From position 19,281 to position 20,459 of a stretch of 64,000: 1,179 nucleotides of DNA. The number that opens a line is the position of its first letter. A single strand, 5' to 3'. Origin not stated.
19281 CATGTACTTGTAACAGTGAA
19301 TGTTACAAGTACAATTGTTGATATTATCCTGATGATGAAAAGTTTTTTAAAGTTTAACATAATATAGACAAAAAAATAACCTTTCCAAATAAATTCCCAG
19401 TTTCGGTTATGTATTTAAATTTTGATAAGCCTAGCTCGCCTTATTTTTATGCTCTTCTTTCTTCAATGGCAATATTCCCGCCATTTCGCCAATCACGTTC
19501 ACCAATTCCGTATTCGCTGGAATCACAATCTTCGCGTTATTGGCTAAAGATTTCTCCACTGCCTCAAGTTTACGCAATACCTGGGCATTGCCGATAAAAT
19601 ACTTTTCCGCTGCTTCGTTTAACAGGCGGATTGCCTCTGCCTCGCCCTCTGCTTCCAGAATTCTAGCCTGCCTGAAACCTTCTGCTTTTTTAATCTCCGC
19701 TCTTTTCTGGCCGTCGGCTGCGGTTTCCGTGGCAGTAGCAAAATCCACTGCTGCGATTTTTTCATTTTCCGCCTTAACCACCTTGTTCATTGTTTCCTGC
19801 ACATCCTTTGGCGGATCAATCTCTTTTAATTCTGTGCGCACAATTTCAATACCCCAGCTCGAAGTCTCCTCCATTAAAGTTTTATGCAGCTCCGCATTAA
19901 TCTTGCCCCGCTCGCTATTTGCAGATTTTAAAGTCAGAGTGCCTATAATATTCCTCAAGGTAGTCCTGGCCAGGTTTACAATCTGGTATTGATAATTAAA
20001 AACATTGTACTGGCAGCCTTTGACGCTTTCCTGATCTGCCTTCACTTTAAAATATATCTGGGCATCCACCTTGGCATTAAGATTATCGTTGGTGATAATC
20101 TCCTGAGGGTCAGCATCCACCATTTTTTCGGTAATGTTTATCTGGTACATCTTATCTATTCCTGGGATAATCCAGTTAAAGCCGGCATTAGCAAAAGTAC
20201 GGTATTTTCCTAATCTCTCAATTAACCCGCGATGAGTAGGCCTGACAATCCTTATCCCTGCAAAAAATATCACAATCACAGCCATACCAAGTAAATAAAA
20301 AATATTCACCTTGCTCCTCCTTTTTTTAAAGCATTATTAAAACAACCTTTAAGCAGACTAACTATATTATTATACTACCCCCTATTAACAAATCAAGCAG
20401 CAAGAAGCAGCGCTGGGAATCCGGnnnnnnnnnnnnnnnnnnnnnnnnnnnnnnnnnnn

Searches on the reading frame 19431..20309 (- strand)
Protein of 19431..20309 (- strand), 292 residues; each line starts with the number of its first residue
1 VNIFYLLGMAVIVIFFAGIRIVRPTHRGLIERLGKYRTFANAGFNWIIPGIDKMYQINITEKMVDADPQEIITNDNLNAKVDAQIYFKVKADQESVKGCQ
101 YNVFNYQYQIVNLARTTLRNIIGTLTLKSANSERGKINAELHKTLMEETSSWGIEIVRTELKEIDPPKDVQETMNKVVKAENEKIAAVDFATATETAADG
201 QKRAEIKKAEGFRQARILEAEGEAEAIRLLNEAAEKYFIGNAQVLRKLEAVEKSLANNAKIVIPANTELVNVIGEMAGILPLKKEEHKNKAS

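Call 3: search_protein_families(library=ncbifam, proteins=[window:19431-20309:-], max_evalue=0.01)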
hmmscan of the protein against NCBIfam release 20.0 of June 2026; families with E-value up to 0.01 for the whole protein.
window:19431-20309:- (292 aa): 5 families
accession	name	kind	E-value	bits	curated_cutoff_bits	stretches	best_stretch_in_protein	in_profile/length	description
TIGR01933.1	hflK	equivalog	3.3e-26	92.3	159.4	1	19-267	1-251/261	FtsH protease activity modulator HflK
NF008181.0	PRK10930.1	equivalog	9.8e-16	57.5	660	1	8-268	85-348/419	FtsH protease activity modulator HflK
TIGR01932.1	hflC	equivalog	1.7e-15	56.6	134.4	2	127-268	167-312/318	protease modulator HflC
NF008259.0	PRK11029.1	equivalog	2e-11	43.4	427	1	145-263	194-315/334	protease modulator HflC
NF058507.1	FlotScfldFlot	equivalog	2.1e-05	23.8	700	1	42-165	56-184/477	flotillin lipid rafts scaffold protein FloT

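Call 4: search_protein_families(library=pfam, proteins=[window:19431-20309:-], max_evalue=0.01)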
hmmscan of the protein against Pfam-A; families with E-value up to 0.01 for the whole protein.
window:19431-20309:- (292 aa): 1 family
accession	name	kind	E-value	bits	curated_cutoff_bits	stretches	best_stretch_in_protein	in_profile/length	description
PF01145.31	Band_7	-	2.6e-35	122.5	23.6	1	21-192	2-173/176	SPFH domain / Band 7 family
